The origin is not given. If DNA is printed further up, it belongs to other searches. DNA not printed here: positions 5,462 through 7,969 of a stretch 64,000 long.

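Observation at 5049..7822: GH6-family glycosidase with CBM and lectin-like domains inserted between the tail terminator and major tail genes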

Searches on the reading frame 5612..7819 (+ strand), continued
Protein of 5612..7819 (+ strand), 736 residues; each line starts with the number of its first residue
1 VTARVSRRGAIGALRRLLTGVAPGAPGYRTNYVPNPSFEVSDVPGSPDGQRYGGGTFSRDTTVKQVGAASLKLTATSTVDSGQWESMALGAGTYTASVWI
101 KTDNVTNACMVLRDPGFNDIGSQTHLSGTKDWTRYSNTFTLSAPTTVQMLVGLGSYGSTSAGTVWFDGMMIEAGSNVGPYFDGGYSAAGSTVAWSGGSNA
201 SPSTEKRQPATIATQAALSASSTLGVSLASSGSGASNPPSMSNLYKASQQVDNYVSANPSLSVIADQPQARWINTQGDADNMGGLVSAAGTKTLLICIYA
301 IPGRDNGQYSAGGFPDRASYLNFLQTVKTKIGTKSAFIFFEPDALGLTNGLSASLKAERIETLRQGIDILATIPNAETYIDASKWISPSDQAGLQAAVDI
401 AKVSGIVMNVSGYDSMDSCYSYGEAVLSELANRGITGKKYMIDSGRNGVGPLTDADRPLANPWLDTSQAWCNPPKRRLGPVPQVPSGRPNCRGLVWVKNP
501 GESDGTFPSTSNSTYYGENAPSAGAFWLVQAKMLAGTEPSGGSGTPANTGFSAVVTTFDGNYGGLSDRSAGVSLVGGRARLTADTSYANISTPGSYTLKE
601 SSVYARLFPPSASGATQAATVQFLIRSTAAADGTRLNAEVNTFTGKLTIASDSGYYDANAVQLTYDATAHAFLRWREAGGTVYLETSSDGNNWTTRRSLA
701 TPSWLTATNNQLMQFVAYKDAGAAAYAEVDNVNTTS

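Call 35: search_solved_structures(query=window:5612-7819:+, max_evalue=0.01, show_alignments=2)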
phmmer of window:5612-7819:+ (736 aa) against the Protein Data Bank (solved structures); distinct sequences matched with E-value up to 0.01: 15.
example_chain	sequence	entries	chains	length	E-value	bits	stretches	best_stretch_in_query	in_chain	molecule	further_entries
1up0_A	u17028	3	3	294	7.1e-36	127.6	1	256-507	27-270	PUTATIVE CELLULASE CEL6 | CELA1 PROTEIN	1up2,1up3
1uoz_A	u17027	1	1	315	8.8e-36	127.3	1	254-507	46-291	PUTATIVE CELLULASE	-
6fao_A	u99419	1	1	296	6.8e-28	101.2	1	264-507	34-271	Glycoside hydrolase family 6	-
1tml_A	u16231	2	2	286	7.8e-24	87.8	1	264-508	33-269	ENDO-1,4-BETA-D-GLUCANASE | ENDOGLUCANASE E-2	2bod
2boe_X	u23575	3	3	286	1e-22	84.2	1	264-508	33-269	ENDOGLUCANASE E-2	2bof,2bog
5jx5_A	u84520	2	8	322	1.5e-20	77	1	264-527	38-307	Glucanase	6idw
3rpt_X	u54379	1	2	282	3.4e-08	36.1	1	264-508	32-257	Endoglucanase E-2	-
3ru8_X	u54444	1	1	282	1.3e-07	34.2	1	264-508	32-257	Epitope Scaffold 2bodx43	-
4i5r_A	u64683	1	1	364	2.1e-06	30.2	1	295-511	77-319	Chimeric cel6A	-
4i5u_A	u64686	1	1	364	1.1e-05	27.9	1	298-509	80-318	Chimeric cel6A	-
4a05_A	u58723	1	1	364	0.00064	22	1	421-511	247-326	CELLOBIOHYDROLASE FAMILY 6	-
8wx6_A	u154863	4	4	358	0.0043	19.3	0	247-512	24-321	Glucanase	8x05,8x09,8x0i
8wwt_A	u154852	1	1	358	0.0049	19.1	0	248-512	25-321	Glucanase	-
8wy2_A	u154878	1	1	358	0.0068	18.6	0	247-512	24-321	Glucanase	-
8ymv_A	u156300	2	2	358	0.008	18.4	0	247-512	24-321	Glucanase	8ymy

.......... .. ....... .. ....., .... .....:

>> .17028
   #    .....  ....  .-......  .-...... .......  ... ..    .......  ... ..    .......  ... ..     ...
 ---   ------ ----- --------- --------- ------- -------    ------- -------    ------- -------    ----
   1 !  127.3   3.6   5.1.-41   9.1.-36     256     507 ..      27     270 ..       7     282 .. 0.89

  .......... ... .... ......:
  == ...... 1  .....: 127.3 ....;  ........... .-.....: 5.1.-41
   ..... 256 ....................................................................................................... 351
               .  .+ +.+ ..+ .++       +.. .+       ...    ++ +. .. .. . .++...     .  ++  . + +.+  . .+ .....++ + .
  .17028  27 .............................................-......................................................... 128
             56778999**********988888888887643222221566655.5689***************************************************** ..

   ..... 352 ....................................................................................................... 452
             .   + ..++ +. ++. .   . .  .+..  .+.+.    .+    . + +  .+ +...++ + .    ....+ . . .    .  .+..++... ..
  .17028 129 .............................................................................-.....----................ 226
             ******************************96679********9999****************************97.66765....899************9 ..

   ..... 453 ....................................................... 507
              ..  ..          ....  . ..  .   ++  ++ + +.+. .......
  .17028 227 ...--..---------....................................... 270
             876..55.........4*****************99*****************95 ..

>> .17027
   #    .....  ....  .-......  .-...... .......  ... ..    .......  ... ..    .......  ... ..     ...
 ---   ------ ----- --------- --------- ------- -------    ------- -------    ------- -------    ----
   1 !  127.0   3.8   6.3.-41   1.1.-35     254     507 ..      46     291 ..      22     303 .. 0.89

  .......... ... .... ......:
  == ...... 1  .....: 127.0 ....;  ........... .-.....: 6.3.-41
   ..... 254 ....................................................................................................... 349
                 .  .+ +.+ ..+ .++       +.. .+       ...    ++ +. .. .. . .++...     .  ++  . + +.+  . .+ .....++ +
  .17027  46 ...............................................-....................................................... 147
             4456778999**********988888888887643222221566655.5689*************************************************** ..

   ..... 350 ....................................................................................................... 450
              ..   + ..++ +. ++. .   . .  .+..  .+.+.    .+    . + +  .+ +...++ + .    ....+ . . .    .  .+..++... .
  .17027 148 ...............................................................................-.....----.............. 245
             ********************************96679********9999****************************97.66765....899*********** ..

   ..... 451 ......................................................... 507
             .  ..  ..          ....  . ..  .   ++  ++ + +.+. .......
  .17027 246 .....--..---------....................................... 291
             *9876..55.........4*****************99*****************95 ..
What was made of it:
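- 6329..7216 (+): GH6 catalytic domain (aa ~240-535), endoglucanase-type. PDB sequence hits: 1UP0 at 7e-36 and 1TML at 8e-24 (call 35).
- Best solved relative is M. tuberculosis Cel6, E=7e-36 (call 35).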

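Call 47: predict_structure(alignment_id=A1)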
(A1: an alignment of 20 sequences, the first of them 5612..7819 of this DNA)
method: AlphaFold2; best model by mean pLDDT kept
length: 736 residues; sequences in the alignment: 20
mean_pLDDT: 71.4   pTM: 0.49
mean pLDDT of the five models: 71.4, 69.5, 67.9, 67.5, 65.5
residues with pLDDT >= 90: 269; 70-90: 191; 50-70: 88; < 50: 188
segments of 3 or more residues with pLDDT < 50: 1-82, 104-106, 127-130, 154-234, 539-546, 654-656
pLDDT, mean of each block of 10 residues (from residue 1): 26 28 28 24 28 24 24 24 51 58 52 63 50 58 62 44 39 34 25 25 30 28 29 61 92 86 89 95 95 95 77 87 98 97 88 90 97 96 93 96 95 90 98 96 92 83 89 89 90 95 92 86 92 73 52 87 84 91 86 87 91 63 82 77 85 62 89 93 93 92 83 88 79 81
secondary structure, 60 per line:
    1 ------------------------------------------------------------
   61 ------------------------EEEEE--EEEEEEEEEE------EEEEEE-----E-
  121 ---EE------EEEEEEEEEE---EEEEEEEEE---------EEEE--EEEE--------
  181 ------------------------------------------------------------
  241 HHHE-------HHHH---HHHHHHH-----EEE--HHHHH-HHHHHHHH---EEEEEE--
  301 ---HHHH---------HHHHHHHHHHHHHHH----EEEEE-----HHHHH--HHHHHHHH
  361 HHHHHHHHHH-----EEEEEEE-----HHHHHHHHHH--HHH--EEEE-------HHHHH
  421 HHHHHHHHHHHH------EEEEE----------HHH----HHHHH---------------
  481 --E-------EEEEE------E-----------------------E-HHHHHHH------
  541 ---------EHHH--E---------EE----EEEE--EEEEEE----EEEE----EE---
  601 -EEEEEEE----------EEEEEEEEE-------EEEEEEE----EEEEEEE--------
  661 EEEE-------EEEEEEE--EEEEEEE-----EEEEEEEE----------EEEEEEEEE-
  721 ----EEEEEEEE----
elements in order (helices of 4 or more, strands of 3 or more residues): E85-89 E92-101 E108-113 E132-141 E145-153 E163-166 E169-172 H252-255 H259-265 E271-273 H276-280 H282-289 E293-298 H304-307 H317-331 E336-340 H346-350 H353-370 E376-382 H388-397 E405-408 H416-432 E439-443 H461-465 E491-495 H528-534 E572-575 E578-583 E588-591 E602-608 E619-627 E635-641 E646-652 E661-664 E672-678 E681-687 E693-700 E711-719 E725-732
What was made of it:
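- On CBM4_9 (PF02018) for aa ~25-205: The model here has low confidence, pLDDT 50-63 (call 47).
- Its first 82 residues are low-confidence (call 47).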

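Call 50: fold_search(model_id=the predicted structure, library=pdb)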
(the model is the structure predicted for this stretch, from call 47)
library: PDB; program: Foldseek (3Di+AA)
matches with E <= 10: 1651; with E <= 0.001: 158
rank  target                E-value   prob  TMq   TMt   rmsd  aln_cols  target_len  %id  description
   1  1up0_A                4.2e-23  1.00  0.35  0.84   2.5       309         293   30  Structure of the endoglucanase Cel6 from Mycobacterium tuberculosis in complex with cellobiose at 1.75 angstrom (released 2004-11-18)
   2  1uoz_A                2.1e-22  1.00  0.35  0.82   2.8       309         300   31  Structure of the endoglucanase Cel6 from Mycobacterium tuberculosis in complex with thiocellopentaose at 1.1 angstrom (released 2004-11-18)
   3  6fao                  2.0e-18  1.00  0.34  0.84   2.6       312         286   29  Discovery and characterization of a thermostable GH6 endoglucanase from a compost metagenome (released 2018-06-06)
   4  5jx5_A                3.0e-17  1.00  0.35  0.76   4.1       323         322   25  GH6 Orpinomyces sp. Y102 enzyme (released 2017-05-17)
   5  2boe                  6.7e-17  1.00  0.34  0.86   2.7       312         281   26  Catalytic domain of endo-1,4-glucanase Cel6A mutant Y73S from Thermobifida fusca (released 2005-10-05)
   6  2bod_X                7.1e-17  1.00  0.33  0.84   2.7       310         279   26  Catalytic domain of endo-1,4-glucanase Cel6A from Thermobifida fusca in complex with methyl cellobiosyl-4-thio-beta-ce (released 2005-10-05)
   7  1tml                  1.7e-16  1.00  0.34  0.85   2.9       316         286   27  CRYSTAL STRUCTURE OF THE CATALYTIC DOMAIN OF A THERMOPHILIC ENDOCELLULASE (released 1994-01-31)
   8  2bog_X                7.2e-16  1.00  0.33  0.83   2.8       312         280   26  Catalytic domain of endo-1,4-glucanase Cel6A mutant Y73S from Thermobifida fusca in complex with methyl cellobiosyl-4- (released 2005-10-05)
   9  2bof_X                7.6e-16  1.00  0.33  0.85   2.4       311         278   26  Catalytic domain of endo-1,4-glucanase Cel6A mutant Y73S from Thermobifida fusca in complex with cellotetrose (released 2005-10-05)
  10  3ru8_X                2.8e-14  1.00  0.32  0.81   3.3       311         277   24  Structure of an HIV epitope scaffold in complex with neutralizing antibody b12 Fab (released 2011-11-02)
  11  3rpt_A                5.4e-14  1.00  0.29  0.82   2.8       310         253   22  Crystal structure of the anti-HIV b12 scaffold protein (released 2011-12-21)
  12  4i5r                  1.5e-13  1.00  0.32  0.62   4.2       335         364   25  Crystal structure of a fungal chimeric cellobiohydrolase Cel6A (released 2013-04-03)
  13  3rpt_X                1.8e-13  1.00  0.30  0.86   2.4       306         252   22  Crystal structure of the anti-HIV b12 scaffold protein (released 2011-12-21)
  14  1hgy_A                1.8e-13  1.00  0.34  0.66   4.4       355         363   22  CEL6A D221A mutant (released 2002-01-15)
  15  5xcy                  2.4e-13  1.00  0.34  0.67   4.6       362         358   22  Structure of the cellobiohydrolase Cel6A from Phanerochaete chrysosporium at 1.2 angstrom (released 2017-07-26)
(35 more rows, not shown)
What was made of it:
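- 6329..7216 (+): Foldseek TM 0.84-0.86 to endoglucanases against 0.51-0.67 to cellobiohydrolases (call 50).
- On CAZy GH6 (Pfam PF01341): TM to 1TML is 0.85 (calls 47, 50).
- On GH6 endoglucanase subtype (as opposed to cellobiohydrolase): The best sequence hits are endoglucanases (calls 35, 50).
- On Concanavalin A-like lectin/glucanase fold for aa ~547-736: Foldseek probability 1.0 to 2UWC, 6IBU, 5SV8 and Emp46p 2A6W, with E about 1e-6 (call 50).
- Checked: Foldseek matches GH16/xyloglucanase, legume-lectin and Emp46p jelly rolls (calls 47, 50).
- AF2 pLDDT is at or above 83 for most of aa 240-535, with Foldseek TM 0.84-0.86 to endoglucanases (calls 47, 50).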

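Call 55: search_protein_representatives(protein=window:5612-7819:+)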
Query: 736 residues. Proteins with E-value up to 0.001 (for the whole library): 2864; up to 1e-10: 1641; up to 1e-30: 95. The best 150 are listed.
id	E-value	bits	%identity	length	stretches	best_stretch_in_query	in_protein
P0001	0.0e+00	1632.2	100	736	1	1-736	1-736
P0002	1.1e-173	596.5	52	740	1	129-733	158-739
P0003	1.6e-162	559.5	55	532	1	241-734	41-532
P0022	6.4e-146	504.6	51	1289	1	213-734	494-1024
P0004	2.2e-145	502.9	48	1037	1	211-734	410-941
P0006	3.7e-141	488.9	48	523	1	224-736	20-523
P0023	5.1e-136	471.9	48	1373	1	209-734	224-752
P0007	8.5e-119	415.0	45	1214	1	191-734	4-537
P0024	9.2e-118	411.6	48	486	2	243-540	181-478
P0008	1.5e-117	410.8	46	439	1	295-734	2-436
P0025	4.0e-111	389.6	40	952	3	180-541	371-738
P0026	1.7e-92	328.0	43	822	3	572-734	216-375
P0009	4.2e-90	320.1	48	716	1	239-557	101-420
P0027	2.9e-85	304.2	45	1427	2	238-546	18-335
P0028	1.5e-63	232.4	43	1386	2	22-211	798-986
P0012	8.0e-57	210.1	41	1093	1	257-529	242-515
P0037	1.1e-49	186.5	42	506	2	29-206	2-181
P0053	4.2e-40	154.9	33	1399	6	27-219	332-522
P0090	5.7e-32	128.0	49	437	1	22-205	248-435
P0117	3.4e-30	122.1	48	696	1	28-215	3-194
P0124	7.3e-30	121.0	35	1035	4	25-217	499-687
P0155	1.5e-28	116.6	38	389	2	30-205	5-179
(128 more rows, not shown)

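Call 56: find_related_loci(query=window:5612-7819:+, collection=genome_contigs, flank=10000)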
Query window:5612-7819:+ (736 aa) in genome_contigs; peptide patterns used: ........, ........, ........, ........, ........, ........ (x = any residue, [..] = any of these).
37 stretches matched a pattern, but none encodes a relative of the query by tblastn (E <= 1e-3).

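Call 57: find_related_loci(query=window:5612-7819:+, collection=viral_contigs, flank=10000)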
Query window:5612-7819:+ (736 aa) in viral_contigs; peptide patterns used: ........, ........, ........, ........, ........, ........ (x = any residue, [..] = any of these).
1 stretches matched a pattern, but none encodes a relative of the query by tblastn (E <= 1e-3).
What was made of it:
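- Tried and rejected: Close-relative scans of genome and viral collections with single-protein patterns found nothing (calls 56, 57).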

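Call 77: get_annotated_region(hit=H3, flank=5000)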
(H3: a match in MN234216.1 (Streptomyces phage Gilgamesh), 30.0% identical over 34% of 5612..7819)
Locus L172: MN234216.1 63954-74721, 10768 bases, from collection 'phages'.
description: Streptomyces phage Gilgamesh, complete genome.
organism: Streptomyces phage Gilgamesh (NCBI taxid 2599890)
taxonomy: Viruses; Duplodnaviria; Heunggongvirae; Uroviricota; Caudoviricetes
host: Streptomyces lividans JI 1326; source: soil; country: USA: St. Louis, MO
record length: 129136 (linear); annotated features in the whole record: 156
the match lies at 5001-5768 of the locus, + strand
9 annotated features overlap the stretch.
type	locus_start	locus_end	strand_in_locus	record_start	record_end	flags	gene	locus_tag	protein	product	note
CDS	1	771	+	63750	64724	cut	69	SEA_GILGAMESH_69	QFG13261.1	hypothetical protein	-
CDS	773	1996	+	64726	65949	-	70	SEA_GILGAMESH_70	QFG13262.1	minor tail protein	-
CDS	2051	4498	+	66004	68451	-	71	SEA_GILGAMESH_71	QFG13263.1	hypothetical protein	-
CDS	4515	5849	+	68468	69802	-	72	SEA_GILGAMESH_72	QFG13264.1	glycoside hydrolase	-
CDS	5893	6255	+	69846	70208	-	73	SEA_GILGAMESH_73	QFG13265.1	hypothetical protein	-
CDS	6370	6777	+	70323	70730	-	74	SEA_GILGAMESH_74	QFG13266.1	membrane protein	-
CDS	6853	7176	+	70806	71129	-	75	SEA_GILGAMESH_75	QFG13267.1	hypothetical protein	-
CDS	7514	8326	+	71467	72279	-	76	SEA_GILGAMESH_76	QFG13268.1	hypothetical protein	-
CDS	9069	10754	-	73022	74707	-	77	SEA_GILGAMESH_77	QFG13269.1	AAA-ATPase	-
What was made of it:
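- Gilgamesh gp72 lies two genes after a minor tail protein (call 77).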

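Call 78: get_annotated_region(hit=H5, flank=5000)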
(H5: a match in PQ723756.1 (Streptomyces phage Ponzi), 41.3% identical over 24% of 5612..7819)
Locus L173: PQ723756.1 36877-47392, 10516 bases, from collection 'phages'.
description: Streptomyces phage Ponzi, complete genome.
organism: Streptomyces phage Ponzi (NCBI taxid 3386315)
taxonomy: Viruses
host: Streptomyces lividans JI 1326; source: soil; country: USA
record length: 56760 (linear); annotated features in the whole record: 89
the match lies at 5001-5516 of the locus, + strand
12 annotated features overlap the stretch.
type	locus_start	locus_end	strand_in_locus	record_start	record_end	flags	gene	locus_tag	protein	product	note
CDS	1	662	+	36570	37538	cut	55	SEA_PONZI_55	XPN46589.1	minor tail protein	-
CDS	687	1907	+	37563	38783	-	56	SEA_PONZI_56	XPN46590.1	minor tail protein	-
CDS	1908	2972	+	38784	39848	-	57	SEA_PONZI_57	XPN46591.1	minor tail protein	-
CDS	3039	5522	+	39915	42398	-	58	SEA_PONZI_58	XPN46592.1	glycoside hydrolase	-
CDS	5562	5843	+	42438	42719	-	59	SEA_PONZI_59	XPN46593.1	membrane protein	-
CDS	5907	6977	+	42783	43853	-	60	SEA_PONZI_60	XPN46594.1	endolysin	-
CDS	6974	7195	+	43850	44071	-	61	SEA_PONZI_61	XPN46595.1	membrane protein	-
CDS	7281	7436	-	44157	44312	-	62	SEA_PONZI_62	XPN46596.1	hypothetical protein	-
CDS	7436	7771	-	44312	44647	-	63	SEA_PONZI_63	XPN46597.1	Lsr2-like DNA bridging protein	-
CDS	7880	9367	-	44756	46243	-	64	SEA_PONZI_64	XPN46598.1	hypothetical protein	-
CDS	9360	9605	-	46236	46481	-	65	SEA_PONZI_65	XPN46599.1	hypothetical protein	-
CDS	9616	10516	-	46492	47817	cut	66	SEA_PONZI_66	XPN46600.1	hypothetical protein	-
